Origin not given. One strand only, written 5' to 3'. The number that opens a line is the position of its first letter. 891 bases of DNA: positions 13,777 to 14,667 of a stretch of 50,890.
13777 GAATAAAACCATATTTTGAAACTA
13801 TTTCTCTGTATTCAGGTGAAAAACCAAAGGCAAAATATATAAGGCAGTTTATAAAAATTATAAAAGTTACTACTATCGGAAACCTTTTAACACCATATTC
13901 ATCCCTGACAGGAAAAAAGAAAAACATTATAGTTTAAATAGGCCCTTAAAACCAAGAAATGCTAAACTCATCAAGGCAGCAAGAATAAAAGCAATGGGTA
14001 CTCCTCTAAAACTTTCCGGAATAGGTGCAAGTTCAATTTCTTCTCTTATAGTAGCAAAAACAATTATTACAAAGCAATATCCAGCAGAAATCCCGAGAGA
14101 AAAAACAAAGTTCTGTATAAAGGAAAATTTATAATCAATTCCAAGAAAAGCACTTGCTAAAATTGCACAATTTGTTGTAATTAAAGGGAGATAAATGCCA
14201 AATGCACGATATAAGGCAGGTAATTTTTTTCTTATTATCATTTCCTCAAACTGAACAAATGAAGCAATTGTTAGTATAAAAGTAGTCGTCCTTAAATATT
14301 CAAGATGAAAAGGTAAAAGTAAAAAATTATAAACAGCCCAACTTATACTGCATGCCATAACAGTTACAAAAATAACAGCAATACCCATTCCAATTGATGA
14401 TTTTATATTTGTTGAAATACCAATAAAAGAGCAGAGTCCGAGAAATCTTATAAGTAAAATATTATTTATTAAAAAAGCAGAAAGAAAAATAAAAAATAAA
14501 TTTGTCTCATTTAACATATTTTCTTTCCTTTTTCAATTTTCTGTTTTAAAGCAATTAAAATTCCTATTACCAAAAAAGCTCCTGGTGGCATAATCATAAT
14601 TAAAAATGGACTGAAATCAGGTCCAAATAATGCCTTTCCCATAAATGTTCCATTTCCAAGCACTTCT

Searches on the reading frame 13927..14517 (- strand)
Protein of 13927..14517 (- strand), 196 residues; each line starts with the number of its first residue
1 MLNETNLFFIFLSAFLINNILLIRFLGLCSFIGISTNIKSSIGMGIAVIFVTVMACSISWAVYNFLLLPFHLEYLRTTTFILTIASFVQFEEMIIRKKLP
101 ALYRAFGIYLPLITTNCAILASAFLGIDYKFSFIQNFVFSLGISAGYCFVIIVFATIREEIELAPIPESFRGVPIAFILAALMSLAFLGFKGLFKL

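Call 3: search_protein_families(library=pfam, proteins=[window:13927-14517:-], max_evalue=0.01)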
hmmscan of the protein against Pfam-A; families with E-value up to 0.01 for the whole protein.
window:13927-14517:- (196 aa): 1 family
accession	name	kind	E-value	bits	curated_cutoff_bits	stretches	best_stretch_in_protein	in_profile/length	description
PF02508.19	Rnf-Nqr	-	6.2e-51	173.3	23.8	1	8-193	2-173/174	Rnf-Nqr subunit, membrane protein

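Call 4: search_protein_families(library=ncbifam, proteins=[window:13927-14517:-], max_evalue=0.01)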
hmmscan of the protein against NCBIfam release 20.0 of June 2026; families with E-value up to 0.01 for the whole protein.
window:13927-14517:- (196 aa): 11 families
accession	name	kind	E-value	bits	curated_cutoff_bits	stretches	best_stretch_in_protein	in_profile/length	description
TIGR01943.1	rnfA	subfamily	7e-71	238.6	229.3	1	6-193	2-189/190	RnfABCDGE type electron transport complex subunit A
NF003481.0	PRK05151.1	equivalog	6.3e-66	222.2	240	1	6-195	3-192/193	electron transport complex subunit RsxA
NF041835.1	rnfA_Methano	equivalog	5.5e-61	206.4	300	1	4-190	3-189/195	Rnf electron transport complex subunit RnfA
TIGR01940.1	nqrE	equivalog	5e-46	157.6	247.55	1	7-193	3-199/200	NADH:ubiquinone reductase (Na(+)-transporting) subunit E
NF002200.0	PRK01061.1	equivalog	9.5e-44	149.9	351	1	5-193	9-209/250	Na(+)-translocating NADH-quinone reductase subunit E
NF009108.0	PRK12456.1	equivalog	5.7e-31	108.2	398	1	8-193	6-197/199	Na(+)-translocating NADH-quinone reductase subunit E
TIGR01948.1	rnfE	subfamily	2.3e-21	76.3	213.4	1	11-161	4-148/196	RnfABCDGE type electron transport complex subunit E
NF009070.0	PRK12405.1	subfamily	7.5e-21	74.4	184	1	10-160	7-151/231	electron transport complex subunit RsxE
NF041839.1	rnfE_Methano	equivalog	1.5e-17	64.1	350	1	18-161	13-150/203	Rnf electron transport complex subunit RnfE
NF006777.0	PRK09292.1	equivalog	1.1e-15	58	235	1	9-160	9-154/209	NADH:ubiquinone reductase (Na(+)-transporting) subunit D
TIGR01939.1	nqrD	equivalog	3.5e-13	49.9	244.85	1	10-161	9-154/207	NADH:ubiquinone reductase (Na(+)-transporting) subunit D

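Call 28: find_homologous_proteins(query=window:13927-14517:-, max_evalue=1e-20)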
Query window:13927-14517:- (196 aa): 7743 proteins with E <= 1e-20 among 8000 candidates; the best 120 are listed.
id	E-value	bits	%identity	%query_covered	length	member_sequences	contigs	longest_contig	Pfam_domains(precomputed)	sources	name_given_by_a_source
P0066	2.4e-115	401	100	100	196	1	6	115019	PF02508.20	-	-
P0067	1.2e-110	386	95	100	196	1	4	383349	PF02508.20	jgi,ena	jgi:electron transport complex protein RnfA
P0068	4.2e-110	384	95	100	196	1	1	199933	PF02508.20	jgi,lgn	jgi:electron transport complex protein RnfA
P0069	3.6e-109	381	94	100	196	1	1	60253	PF02508.20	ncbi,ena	-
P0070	4.8e-109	381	94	100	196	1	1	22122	PF02508.20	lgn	-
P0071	5.7e-109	380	94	100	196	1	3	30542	PF02508.20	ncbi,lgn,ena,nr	ncbi:MAG: RnfABCDGE type electron transport complex subunit A [Candidatus Omnitrophica bacterium]|nr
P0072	7.0e-109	380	93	100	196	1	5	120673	PF02508.20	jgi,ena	jgi:electron transport complex protein RnfA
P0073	1.1e-108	380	93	100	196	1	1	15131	PF02508.20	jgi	jgi:electron transport complex protein RnfA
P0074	1.2e-108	379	94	100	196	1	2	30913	PF02508.20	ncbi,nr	ncbi:MAG: RnfABCDGE type electron transport complex subunit A [Candidatus Omnitrophica bacterium]|nr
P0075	1.4e-108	379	93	100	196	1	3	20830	PF02508.20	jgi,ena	jgi:electron transport complex protein RnfA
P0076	1.7e-108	379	92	100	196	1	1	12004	PF02508.20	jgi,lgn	jgi:electron transport complex protein RnfA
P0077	2.8e-108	378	92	100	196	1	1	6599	PF02508.20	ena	-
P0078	3.1e-108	378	93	100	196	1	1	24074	PF02508.20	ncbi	ncbi:MAG: electron transport complex protein RnfA [Candidatus Ratteibacteria bacterium]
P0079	3.8e-108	378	92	100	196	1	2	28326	PF02508.20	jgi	jgi:electron transport complex protein RnfA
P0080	7.3e-108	377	94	100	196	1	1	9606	PF02508.20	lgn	-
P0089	6.6e-107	374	91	100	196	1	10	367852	PF02508.20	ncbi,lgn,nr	ncbi:MAG: RnfABCDGE type electron transport complex subunit A [Candidatus Omnitrophica bacterium]|nr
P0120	6.5e-95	335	78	100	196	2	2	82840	PF02508.20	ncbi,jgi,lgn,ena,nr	ncbi:RnfABCDGE type electron transport complex subunit A [bacterium]|nr:RnfABCDGE type electron tran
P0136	1.9e-87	310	74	100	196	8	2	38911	PF02508.20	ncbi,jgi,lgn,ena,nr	ncbi:MAG: electron transport complex subunit RsxA [Candidatus Omnitrophota bacterium]|nr:MAG: electr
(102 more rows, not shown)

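Call 29: find_encoding_contigs(protein=P0120, flank=10000, max_places=1)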
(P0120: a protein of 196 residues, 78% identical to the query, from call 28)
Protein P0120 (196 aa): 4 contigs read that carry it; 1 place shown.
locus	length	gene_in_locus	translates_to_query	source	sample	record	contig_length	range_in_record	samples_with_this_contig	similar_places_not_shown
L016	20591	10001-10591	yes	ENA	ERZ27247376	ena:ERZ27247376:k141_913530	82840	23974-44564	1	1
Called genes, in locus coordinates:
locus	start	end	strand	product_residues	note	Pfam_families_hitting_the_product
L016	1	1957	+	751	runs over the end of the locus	PF02065:Melibiase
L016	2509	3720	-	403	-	PF06245:DUF1015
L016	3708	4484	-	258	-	PF13623:SurA_N_2, PF13624:SurA_N_3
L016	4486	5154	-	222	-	PF00590:TP_methylase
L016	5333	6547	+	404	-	PF01676:Metalloenzyme, PF10143:PhosphMutase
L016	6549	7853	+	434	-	PF05896:NQRA_N (faint), PF13375:RnfC_N, PF01512:Complex1_51K, PF10531:SLBB (weak), PF12838:Fer4_7 (weak)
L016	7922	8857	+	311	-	PF03116:NQR2_RnfD_RnfE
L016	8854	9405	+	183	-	PF04205:FMN_bind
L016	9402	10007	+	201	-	PF02508:Rnf-Nqr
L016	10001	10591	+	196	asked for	PF02508:Rnf-Nqr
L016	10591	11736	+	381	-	PF01694:Rhomboid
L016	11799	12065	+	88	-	PF04851:ResIII, PF00270:DEAD (weak)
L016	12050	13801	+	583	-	PF17757:UvrB_inter, PF27431:UvrB_3rd, PF00271:Helicase_C, PF12344:UvrB, PF02151:UVR (weak)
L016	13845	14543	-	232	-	PF02585:PIG-L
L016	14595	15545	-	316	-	-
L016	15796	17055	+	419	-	PF00155:Aminotran_1_2 (weak), PF01041:DegT_DnrJ_EryC1, PF01053:Cys_Met_Meta_PP (weak), PF01212:Beta_elim_lyase (weak), PF00266:Aminotran_5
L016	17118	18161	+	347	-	PF01408:GFO_IDH_MocA, PF22725:GFO_IDH_MocA_C3, PF02894:GFO_IDH_MocA_C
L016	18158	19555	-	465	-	PF00753:Lactamase_B, PF23023:Anti-Pycsar_Apyc1, PF12706:Lactamase_B_2, PF16661:Lactamase_B_6, PF10996:Beta-Casp, PF07521:RMMBL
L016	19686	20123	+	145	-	PF01668:SmpB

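Call 30: find_encoding_contigs(protein=P0136, flank=10000, max_places=1)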
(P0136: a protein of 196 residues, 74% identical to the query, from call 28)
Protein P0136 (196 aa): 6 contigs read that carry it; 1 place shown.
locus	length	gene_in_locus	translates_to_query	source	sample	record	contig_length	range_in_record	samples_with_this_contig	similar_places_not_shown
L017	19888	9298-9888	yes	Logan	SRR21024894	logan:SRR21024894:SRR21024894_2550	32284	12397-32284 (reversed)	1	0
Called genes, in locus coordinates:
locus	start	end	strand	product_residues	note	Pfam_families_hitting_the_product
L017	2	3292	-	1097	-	?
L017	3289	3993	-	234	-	PF13623:SurA_N_2, PF13624:SurA_N_3, PF09312:SurA_N (weak)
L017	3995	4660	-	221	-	PF00590:TP_methylase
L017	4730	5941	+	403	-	PF01676:Metalloenzyme, PF10143:PhosphMutase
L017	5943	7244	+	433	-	PF13375:RnfC_N, PF01512:Complex1_51K, PF10531:SLBB, PF12838:Fer4_7 (faint)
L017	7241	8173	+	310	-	PF03116:NQR2_RnfD_RnfE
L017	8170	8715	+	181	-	PF04205:FMN_bind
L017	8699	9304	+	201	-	PF02508:Rnf-Nqr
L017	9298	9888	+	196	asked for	PF02508:Rnf-Nqr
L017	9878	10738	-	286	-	PF08902:DUF1848 (faint), PF04055:Radical_SAM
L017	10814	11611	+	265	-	PF04060:FeS, PF12838:Fer4_7, PF13237:Fer4_10, PF14697:Fer4_21, PF13187:Fer4_9, PF00037:Fer4, PF12797:Fer4_2, PF12837:Fer4_6, +12 more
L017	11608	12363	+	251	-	PF01416:PseudoU_synth_1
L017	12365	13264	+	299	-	PF01565:FAD_binding_4, PF02873:MurB_C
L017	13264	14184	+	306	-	PF01820:Dala_Dala_lig_N, PF01071:GARS_A (weak), PF02655:ATP-grasp_3, PF08443:RimK (weak), PF02222:ATP-grasp, PF07478:Dala_Dala_lig_C, PF02786:CPSase_L_D2, PF13535:ATP-grasp_4 (weak)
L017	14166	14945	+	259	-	PF08478:POTRA_1 (weak)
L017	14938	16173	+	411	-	PF02491:SHS2_FTSA, PF06723:MreB_Mbl, PF14450:FtsA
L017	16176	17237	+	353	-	PF00091:Tubulin, PF12327:FtsZ_C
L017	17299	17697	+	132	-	PF00380:Ribosomal_S9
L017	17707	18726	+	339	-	PF01118:Semialdhyde_dh, PF02774:Semialdhyde_dhC, PF22698:Semialdhyde_dhC_1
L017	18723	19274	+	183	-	PF00702:Hydrolase, PF08645:PNK3P, PF13419:HAD_2, PF13242:Hydrolase_like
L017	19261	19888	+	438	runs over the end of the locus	PF00890:FAD_binding_2, PF01134:GIDA (faint), PF03486:HI0933_like (weak), PF07992:Pyr_redox_2, PF12831:FAD_oxidored (weak), PF13738:Pyr_redox_3, PF00070:Pyr_redox, PF02852:Pyr_redox_dim, +4 more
